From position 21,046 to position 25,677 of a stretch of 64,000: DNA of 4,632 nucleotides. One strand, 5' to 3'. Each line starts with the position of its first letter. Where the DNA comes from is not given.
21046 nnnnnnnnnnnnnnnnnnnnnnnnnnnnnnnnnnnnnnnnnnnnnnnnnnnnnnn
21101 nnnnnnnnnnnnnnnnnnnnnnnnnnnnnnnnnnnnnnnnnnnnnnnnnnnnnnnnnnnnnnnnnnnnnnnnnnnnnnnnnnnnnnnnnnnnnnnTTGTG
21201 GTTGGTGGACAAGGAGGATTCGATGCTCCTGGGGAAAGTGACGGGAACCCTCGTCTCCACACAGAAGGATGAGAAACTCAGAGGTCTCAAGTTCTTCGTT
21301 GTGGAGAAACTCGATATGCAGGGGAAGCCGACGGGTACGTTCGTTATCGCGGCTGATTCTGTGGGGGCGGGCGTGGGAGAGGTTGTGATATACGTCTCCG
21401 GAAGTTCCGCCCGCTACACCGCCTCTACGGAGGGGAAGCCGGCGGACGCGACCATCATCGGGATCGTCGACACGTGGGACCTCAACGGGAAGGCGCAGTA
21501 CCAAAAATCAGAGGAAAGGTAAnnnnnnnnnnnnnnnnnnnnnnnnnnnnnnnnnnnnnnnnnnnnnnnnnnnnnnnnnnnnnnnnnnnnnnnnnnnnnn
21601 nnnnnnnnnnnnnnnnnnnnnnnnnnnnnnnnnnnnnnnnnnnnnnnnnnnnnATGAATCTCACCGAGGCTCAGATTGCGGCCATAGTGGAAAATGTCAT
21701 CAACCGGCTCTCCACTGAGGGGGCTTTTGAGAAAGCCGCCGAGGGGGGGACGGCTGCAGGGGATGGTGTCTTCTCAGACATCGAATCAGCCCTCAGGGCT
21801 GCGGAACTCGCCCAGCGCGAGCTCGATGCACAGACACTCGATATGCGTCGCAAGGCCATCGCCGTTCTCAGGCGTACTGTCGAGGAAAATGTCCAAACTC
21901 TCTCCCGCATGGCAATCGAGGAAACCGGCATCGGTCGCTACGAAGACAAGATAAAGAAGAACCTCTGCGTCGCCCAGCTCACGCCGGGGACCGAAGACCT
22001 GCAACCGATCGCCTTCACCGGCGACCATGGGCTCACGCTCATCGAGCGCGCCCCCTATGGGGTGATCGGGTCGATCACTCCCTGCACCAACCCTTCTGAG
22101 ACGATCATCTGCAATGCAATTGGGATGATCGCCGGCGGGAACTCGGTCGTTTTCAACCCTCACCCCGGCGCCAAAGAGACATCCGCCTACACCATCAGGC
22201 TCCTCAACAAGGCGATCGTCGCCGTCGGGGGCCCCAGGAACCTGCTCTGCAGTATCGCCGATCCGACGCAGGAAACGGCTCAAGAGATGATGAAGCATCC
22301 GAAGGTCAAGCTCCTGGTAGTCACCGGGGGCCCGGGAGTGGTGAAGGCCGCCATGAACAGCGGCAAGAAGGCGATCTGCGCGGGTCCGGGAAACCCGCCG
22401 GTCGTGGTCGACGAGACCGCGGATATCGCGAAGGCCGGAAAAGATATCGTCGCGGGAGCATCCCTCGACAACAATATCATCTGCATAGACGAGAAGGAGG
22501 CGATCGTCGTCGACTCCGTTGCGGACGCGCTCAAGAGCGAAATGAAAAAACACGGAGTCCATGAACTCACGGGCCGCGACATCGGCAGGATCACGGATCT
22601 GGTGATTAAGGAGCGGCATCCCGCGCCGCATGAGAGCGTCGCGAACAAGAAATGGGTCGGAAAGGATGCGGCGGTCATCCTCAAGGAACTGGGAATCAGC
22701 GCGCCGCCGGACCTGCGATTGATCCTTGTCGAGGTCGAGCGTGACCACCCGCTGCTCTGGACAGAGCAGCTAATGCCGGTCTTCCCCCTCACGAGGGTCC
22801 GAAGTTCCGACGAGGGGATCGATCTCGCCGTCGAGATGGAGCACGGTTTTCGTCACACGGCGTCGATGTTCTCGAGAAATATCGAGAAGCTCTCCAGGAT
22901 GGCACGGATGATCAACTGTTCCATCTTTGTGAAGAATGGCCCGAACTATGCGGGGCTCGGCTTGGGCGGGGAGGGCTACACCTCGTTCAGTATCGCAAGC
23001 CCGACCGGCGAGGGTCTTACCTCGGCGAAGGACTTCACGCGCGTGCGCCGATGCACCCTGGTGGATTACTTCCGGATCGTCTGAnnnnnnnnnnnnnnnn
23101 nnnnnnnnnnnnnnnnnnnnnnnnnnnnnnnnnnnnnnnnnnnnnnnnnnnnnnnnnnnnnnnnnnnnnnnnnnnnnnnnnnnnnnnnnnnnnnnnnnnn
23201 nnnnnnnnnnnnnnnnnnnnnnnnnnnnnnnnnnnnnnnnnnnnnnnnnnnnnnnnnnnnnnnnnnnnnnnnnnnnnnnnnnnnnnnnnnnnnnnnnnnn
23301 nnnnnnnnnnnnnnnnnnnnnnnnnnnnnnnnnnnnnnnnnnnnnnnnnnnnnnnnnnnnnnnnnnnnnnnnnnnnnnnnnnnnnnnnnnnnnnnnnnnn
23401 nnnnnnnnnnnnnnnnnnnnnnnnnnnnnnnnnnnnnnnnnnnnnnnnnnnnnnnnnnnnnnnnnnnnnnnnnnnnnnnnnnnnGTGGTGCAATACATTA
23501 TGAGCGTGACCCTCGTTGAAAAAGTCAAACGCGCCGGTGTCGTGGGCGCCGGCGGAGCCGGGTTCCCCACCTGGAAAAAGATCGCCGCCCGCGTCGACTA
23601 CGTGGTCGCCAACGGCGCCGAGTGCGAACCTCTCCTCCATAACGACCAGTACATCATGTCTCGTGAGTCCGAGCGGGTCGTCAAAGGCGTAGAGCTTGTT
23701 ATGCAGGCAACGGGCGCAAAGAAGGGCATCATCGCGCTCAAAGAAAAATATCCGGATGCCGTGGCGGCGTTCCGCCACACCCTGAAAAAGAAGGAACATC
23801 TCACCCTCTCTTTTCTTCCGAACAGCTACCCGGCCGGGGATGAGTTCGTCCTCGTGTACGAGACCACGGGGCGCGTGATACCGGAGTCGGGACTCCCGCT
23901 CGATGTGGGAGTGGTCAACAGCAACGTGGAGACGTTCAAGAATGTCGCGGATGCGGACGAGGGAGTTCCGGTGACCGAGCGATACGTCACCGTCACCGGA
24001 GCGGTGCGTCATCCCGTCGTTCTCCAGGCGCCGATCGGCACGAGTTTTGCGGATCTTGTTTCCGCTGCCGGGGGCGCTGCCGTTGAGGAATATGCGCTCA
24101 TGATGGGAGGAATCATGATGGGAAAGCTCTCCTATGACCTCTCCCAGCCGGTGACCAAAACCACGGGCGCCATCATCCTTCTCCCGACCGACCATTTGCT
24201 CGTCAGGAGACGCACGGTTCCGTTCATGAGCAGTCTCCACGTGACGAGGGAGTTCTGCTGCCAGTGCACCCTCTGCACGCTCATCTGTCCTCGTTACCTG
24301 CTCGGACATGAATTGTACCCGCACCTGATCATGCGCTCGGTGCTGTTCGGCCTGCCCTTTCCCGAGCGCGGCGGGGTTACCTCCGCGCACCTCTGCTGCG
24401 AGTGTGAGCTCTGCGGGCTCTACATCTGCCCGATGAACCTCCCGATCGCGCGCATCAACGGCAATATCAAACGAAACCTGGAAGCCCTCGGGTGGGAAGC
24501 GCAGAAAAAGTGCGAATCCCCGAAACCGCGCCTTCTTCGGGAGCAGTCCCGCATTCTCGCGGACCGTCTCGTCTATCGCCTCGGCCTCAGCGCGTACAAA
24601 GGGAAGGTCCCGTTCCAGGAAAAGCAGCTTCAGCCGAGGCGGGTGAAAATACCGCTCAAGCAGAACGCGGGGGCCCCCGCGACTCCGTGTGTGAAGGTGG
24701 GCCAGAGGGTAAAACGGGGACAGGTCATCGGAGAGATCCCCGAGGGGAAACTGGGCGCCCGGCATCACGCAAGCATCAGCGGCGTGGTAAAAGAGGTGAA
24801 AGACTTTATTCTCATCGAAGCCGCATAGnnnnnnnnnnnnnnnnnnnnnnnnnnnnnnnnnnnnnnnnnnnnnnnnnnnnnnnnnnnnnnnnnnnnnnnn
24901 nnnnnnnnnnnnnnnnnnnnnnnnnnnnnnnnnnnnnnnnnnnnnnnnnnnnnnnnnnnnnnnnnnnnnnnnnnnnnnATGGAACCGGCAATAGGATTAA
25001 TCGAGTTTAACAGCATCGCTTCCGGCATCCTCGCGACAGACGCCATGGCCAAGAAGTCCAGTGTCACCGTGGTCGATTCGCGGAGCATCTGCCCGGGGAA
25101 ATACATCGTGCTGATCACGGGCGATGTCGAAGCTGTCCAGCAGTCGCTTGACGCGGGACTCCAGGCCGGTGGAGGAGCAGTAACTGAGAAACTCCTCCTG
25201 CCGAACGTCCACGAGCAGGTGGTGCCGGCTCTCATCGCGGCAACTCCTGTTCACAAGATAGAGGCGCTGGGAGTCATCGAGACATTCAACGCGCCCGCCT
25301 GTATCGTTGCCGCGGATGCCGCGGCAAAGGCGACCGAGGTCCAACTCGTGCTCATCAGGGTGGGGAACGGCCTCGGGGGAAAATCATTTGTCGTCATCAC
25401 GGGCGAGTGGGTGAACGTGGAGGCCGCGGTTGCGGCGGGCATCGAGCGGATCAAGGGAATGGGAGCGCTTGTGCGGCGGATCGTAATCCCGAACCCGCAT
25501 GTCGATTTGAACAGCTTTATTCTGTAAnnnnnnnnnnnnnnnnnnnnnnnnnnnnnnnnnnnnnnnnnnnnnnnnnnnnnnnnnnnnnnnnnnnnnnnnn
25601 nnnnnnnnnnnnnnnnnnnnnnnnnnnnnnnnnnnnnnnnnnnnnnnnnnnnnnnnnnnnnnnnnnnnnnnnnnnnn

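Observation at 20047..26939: Compact aldolase-type metabolosome (BMC) locus: shell proteins, acylating aldehyde dehydrogenase, PduS-like and PduT-like proteins and class II aldolase, with no diol dehydratase, glycyl radical or ethanolamine lyase signature enzyme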

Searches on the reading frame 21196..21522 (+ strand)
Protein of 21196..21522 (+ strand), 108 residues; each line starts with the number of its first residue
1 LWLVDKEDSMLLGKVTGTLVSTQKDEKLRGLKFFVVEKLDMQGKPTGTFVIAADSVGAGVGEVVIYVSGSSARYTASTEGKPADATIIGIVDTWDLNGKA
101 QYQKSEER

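Call 3: search_protein_families(library=pfam, proteins=[window:21196-21522:+], max_evalue=0.01)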
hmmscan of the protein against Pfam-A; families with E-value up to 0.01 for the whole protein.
window:21196-21522:+ (108 aa): 1 family
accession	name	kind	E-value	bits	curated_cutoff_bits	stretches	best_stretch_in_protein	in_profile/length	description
PF03319.19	EutN_CcmL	-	8.6e-31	106.7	25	1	10-92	1-83/83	Ethanolamine utilisation protein EutN/carboxysome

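Call 27: search_protein_families(library=ncbifam, proteins=[window:21223-21522:+], max_evalue=0.001)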
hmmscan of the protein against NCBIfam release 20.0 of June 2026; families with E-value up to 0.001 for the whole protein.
window:21223-21522:+ (99 aa): 4 families
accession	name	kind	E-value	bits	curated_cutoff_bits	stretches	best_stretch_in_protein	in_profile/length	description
NF053795.1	beta_CO2some_L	equivalog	2.5e-28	98.4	125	1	1-98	1-98/99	beta-carboxysome shell vertex protein CcmL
NF011992.0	PRK15448.1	equivalog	2.3e-20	72.5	118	1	1-93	1-93/95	ethanolamine utilization microcompartment protein EutN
TIGR02703.2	carboxysome_A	equivalog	9.4e-15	54.7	120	1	1-86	1-81/81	alpha-carboxysome shell vertex protein CsoS4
TIGR02704.1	carboxysome_B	equivalog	9.9e-13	48.3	88.9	1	4-86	4-80/80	carboxysome peptide B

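Call 39: search_solved_structures(query=window:21223-21519:+, max_evalue=0.00001)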
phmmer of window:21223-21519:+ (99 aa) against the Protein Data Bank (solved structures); distinct sequences matched with E-value up to 0.00001: 16.
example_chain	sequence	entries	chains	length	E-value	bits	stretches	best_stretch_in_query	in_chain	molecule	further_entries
5v74_A1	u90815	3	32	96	1.6e-26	95.5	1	1-95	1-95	Ethanolamine utilization protein EutN/carboxysome structural protein Ccml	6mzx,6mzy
4jw0_B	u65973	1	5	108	6.5e-22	80.7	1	1-97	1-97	Carbon dioxide concentrating mechanism protein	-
4i7a_A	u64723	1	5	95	4.8e-18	68.3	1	1-86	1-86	Ethanolamine utilization protein EutN/carboxysome structural protein Ccml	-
2qw7_A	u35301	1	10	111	8.7e-18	67.5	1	1-97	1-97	Carbon dioxide concentrating mechanism protein ccmL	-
4n8x_1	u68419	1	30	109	2e-17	66.4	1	2-97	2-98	Carbon dioxide concentrating mechanism protein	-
2hd3_A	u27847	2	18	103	2.9e-17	65.8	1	2-97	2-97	Ethanolamine utilization protein eutN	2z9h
6owf_C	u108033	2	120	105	1.6e-16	63.4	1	2-94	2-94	Ethanolamine utilization protein EutN/carboxysome structural protein Ccml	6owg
4jvz_A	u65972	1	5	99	3.4e-16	62.4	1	2-95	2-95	Carbon dioxide concentrating mechanism protein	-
4n8f_A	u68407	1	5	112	5e-16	61.9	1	2-95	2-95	Carbon dioxide concentrating mechanism protein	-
7wkc_A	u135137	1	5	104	1.1e-13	54.4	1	2-95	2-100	Carboxysome shell vertex protein CcmL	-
7ckb_AA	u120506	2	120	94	2.5e-08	37.3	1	6-91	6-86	Unidentified carboxysome polypeptide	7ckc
8wxb_2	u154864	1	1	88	2.9e-08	37.1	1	39-92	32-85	Carboxysome shell vertex protein CsoS4A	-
2rcf_A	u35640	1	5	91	5.9e-08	36.1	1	6-91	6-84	Unidentified carboxysome polypeptide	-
8b0y_A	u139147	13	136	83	1.2e-07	35.1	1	6-86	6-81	Carboxysome shell vertex protein CsoS4A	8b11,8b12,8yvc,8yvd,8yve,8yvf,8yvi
5l37_A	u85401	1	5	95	1.2e-07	35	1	1-92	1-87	MSM0273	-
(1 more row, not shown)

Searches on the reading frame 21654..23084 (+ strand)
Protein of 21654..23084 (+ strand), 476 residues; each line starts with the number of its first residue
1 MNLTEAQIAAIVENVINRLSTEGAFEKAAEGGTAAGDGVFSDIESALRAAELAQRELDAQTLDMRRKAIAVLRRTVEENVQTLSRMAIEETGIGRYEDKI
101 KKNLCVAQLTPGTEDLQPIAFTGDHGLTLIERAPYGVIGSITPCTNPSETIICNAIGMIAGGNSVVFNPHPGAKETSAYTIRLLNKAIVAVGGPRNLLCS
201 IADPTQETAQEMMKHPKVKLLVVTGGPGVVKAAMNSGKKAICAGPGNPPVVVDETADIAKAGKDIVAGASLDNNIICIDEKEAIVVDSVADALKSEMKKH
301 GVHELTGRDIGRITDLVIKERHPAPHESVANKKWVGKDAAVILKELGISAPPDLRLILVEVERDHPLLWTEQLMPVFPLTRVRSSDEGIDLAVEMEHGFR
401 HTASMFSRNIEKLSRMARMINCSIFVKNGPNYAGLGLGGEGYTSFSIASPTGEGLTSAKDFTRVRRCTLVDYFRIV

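Call 3: search_protein_families(library=pfam, proteins=[window:21654-23084:+], max_evalue=0.01)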
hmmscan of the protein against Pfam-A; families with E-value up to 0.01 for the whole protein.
window:21654-23084:+ (476 aa): 1 family
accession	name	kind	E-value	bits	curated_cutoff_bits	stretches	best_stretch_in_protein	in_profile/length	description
PF00171.27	Aldedh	-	4e-37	128.3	23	1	41-431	29-426/461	Aldehyde dehydrogenase family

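Call 27: search_protein_families(library=ncbifam, proteins=[window:21654-23084:+], max_evalue=0.001)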
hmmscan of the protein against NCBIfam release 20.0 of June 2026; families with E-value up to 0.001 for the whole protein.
window:21654-23084:+ (476 aa): 39 families (the best 25 are shown)
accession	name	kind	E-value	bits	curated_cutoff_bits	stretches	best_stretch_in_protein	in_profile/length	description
NF011927.0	PRK15398.1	subfamily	3.7e-202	672.1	403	1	5-476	3-465/465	aldehyde dehydrogenase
NF010378.0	PRK13805.1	equivalog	8.8e-74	248.8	951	1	43-434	16-409/872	bifunctional acetaldehyde-CoA/alcohol dehydrogenase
TIGR02518.1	EutH_ACDH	equivalog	5.6e-66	223.3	620.1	1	46-437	13-406/488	acetaldehyde dehydrogenase (acetylating)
NF047625.1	AcylSulfactDhSauS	equivalog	2e-43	148.9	600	1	46-426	9-392/464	acylating sulfoacetaldehyde dehydrogenase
NF040648.1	lactal_redase_Meth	equivalog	3.9e-30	105.3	650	1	41-431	33-426/463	lactaldehyde dehydrogenase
NF010000.0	PRK13473.1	subfamily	4e-21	75.2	615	1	40-423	38-428/475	aminobutyraldehyde dehydrogenase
NF007352.0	PRK09847.1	equivalog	2.8e-20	72.3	850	1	118-428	141-453/495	aldehyde dehydrogenase PuuC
NF042993.1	AlphKGSA_gudD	equivalog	1.9e-19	69.8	770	1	40-298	41-304/481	alpha-ketoglutaric semialdehyde dehydrogenase GucD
TIGR03250.1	PhnAcAld_DH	equivalog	2.7e-19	69.2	635.65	1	132-421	136-422/472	phosphonoacetaldehyde dehydrogenase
NF006916.0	PRK09407.1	equivalog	9.9e-18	64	521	1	36-423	51-445/526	succinic semialdehyde dehydrogenase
TIGR01780.1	SSADH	subfamily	4.2e-17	62.2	646.35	1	125-425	108-410/448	succinate-semialdehyde dehydrogenase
NF007497.0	PRK10090.1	equivalog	1.1e-14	54.2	500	1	36-422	39-432/480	aldehyde dehydrogenase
NF052305.1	DioxValDhHalo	equivalog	3e-14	52.8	750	1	41-297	43-304/483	2,5-dioxovalerate dehydrogenase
NF010575.0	PRK13968.1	equivalog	3.1e-14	52.9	855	1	41-429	29-421/462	succinate-semialdehyde dehydrogenase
NF040869.1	G3PDH_Arch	equivalog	1.1e-13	50.7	780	1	128-432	152-456/502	NADP-dependent glyceraldehyde-3-phosphate dehydrogenase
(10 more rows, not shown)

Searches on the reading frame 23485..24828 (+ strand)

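Call 3: search_protein_families(library=pfam, proteins=[window:23485-24828:+], max_evalue=0.01)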
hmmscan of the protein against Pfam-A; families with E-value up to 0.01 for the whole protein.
window:23485-24828:+ (447 aa): 6 families
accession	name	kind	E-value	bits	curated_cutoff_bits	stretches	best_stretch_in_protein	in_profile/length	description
PF01512.22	Complex1_51K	-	1.6e-45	155.1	31.2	1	14-155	1-149/150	Nuo51 FMN-binding domain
PF13375.12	RnfC_N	-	2.9e-15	56.6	25.6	1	381-442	24-84/101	RnfC Barrel sandwich hybrid domain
PF13534.11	Fer4_17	-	8.7e-12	45.8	22.2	1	257-319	1-60/61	4Fe-4S dicluster domain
PF10531.15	SLBB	-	8.1e-10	38.8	27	1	167-213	1-53/55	SLBB domain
PF16886.11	ATP-synt_ab_Xtn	-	0.0056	16.9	25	0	399-424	12-37/88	ATPsynthase alpha/beta subunit barrel-sandwich domain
PF22461.2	SLBB_2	-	0.0061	17.1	27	0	168-200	3-36/79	SLBB domain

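Call 27: search_protein_families(library=ncbifam, proteins=[window:23485-24828:+], max_evalue=0.001)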
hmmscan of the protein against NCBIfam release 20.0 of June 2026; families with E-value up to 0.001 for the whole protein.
window:23485-24828:+ (447 aa): 7 families
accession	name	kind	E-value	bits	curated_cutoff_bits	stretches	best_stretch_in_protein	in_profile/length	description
TIGR01945.1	rnfC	subfamily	5.5e-72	242.7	245.95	2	8-330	122-429/435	RnfABCDGE type electron transport complex subunit C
NF003454.1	PRK05035.1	equivalog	9.4e-72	242.2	345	2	8-357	124-459/556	electron transport complex subunit RsxC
TIGR04481.1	PR_assoc_PrdC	equivalog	7e-67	226.1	490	2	9-232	75-304/425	proline reductase-associated electron transfer protein PrdC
NF041837.1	rnfC_Methano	equivalog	9.4e-33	113.7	650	3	123-324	236-418/438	Rnf electron transport complex subunit RnfC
TIGR01959.1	nuoF_fam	equivalog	4e-14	51.8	558.65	1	6-103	34-137/410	NADH-quinone oxidoreductase subunit NuoF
NF008436.0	PRK11278.1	equivalog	9.4e-10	37.9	749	1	9-130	50-178/448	NADH-quinone oxidoreductase subunit NuoF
NF010120.0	PRK13596.1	equivalog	2.7e-08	32.8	389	1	9-101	42-141/433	NADH-quinone oxidoreductase subunit NuoF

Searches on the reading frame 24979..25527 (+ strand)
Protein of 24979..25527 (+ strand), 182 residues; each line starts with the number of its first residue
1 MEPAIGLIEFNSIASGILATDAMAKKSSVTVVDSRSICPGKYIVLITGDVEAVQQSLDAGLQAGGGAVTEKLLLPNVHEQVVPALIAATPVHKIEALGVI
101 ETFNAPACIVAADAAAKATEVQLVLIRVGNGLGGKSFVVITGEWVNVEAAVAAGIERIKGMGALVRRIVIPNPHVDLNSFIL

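Call 3: search_protein_families(library=pfam, proteins=[window:24979-25527:+], max_evalue=0.01)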
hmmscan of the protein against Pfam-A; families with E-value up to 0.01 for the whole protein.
window:24979-25527:+ (182 aa): 2 families
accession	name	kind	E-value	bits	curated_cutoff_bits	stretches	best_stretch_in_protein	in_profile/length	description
PF00936.24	BMC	-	1.4e-43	147.2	24.5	2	4-76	1-74/75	BMC domain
PF22072.2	FAP42_B3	-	0.003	18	27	1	23-84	85-151/156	FAP42 domain B3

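Call 27: search_protein_families(library=ncbifam, proteins=[window:24979-25527:+], max_evalue=0.001)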
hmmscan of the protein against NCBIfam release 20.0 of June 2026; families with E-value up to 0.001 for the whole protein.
window:24979-25527:+ (182 aa): 7 families
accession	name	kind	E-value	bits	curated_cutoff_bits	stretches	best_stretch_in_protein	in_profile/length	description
TIGR02526.1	eut_PduT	equivalog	1.2e-34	119.6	250.3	1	1-178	1-179/182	ethanolamine utilization microcompartment shell protein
NF012018.0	PRK15474.1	equivalog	6.5e-18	64.9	133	2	94-179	1-84/97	ethanolamine utilization microcompartment protein EutM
NF053792.1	beta_CO2some_O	equivalog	5.1e-16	58.8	270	2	95-178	112-193/205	beta-carboxysome assembly protein CcmO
NF053791.1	BMC_CsoS1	equivalog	1.9e-15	56.9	166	2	96-180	8-91/93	alpha-carboxysome major shell protein CsoS1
NF012010.0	PRK15466.1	equivalog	8.6e-14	51.9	218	2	2-63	2-63/166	ethanolamine utilization microcompartment protein EutK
NF011944.0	PRK15415.1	equivalog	6.1e-06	25.7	173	0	4-64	185-250/269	propanediol utilization microcompartment protein PduB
TIGR04501.1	microcomp_PduB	equivalog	2.4e-05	24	310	0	74-153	16-98/225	microcompartment protein PduB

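Call 37: search_solved_structures(query=window:24979-25524:+, max_evalue=0.00001, show_alignments=2)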
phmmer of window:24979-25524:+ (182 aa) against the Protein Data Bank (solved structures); distinct sequences matched with E-value up to 0.00001: 58.
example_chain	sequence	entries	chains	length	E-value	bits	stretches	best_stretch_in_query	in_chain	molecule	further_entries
3nwg_A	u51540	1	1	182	7.7e-52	179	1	4-177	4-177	Microcompartments protein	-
3pac_A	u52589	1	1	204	1.2e-41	145.9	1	1-176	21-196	Shell protein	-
3n79_A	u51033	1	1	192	1.1e-37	133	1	1-175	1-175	PduT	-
4nwn_A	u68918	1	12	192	7e-37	130.4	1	1-175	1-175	Uncharacterized protein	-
3vcd_A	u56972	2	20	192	9.8e-36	126.7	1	1-175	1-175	Propanediol utilization polyhedral body protein PduT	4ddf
8t6n_A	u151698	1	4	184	1.1e-34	123.2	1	1-175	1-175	T33-27.1 : B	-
6fdb_A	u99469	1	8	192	1.5e-34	122.8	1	1-175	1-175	Propanediol utilization protein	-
5dii_A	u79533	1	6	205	2.5e-23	86.3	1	2-158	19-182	Microcompartments protein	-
5dih_A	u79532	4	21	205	6.8e-22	81.6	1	2-158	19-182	Microcompartments protein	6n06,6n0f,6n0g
8ui2_A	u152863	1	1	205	1.1e-20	77.7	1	2-178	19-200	T33-ml28-redesigned-tandem-BMC-T-fold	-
8ukm_A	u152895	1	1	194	1.7e-19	73.9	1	2-176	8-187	T33-ml30-redesigned-tandem-BMC-T-fold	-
8un1_B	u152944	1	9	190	5.1e-16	62.5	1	2-161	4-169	T33-ml23-redesigned-tandem-BMC-T-fold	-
8uf0_B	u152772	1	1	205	6.7e-16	62.1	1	2-161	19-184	T33-ml23-redesigned-tandem-BMC-T-fold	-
6ner_A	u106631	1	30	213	1.2e-13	54.8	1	92-179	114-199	BMC-H tandem fusion protein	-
4qiv_A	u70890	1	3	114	3.9e-11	46.6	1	91-180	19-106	Bacterial microcompartments family protein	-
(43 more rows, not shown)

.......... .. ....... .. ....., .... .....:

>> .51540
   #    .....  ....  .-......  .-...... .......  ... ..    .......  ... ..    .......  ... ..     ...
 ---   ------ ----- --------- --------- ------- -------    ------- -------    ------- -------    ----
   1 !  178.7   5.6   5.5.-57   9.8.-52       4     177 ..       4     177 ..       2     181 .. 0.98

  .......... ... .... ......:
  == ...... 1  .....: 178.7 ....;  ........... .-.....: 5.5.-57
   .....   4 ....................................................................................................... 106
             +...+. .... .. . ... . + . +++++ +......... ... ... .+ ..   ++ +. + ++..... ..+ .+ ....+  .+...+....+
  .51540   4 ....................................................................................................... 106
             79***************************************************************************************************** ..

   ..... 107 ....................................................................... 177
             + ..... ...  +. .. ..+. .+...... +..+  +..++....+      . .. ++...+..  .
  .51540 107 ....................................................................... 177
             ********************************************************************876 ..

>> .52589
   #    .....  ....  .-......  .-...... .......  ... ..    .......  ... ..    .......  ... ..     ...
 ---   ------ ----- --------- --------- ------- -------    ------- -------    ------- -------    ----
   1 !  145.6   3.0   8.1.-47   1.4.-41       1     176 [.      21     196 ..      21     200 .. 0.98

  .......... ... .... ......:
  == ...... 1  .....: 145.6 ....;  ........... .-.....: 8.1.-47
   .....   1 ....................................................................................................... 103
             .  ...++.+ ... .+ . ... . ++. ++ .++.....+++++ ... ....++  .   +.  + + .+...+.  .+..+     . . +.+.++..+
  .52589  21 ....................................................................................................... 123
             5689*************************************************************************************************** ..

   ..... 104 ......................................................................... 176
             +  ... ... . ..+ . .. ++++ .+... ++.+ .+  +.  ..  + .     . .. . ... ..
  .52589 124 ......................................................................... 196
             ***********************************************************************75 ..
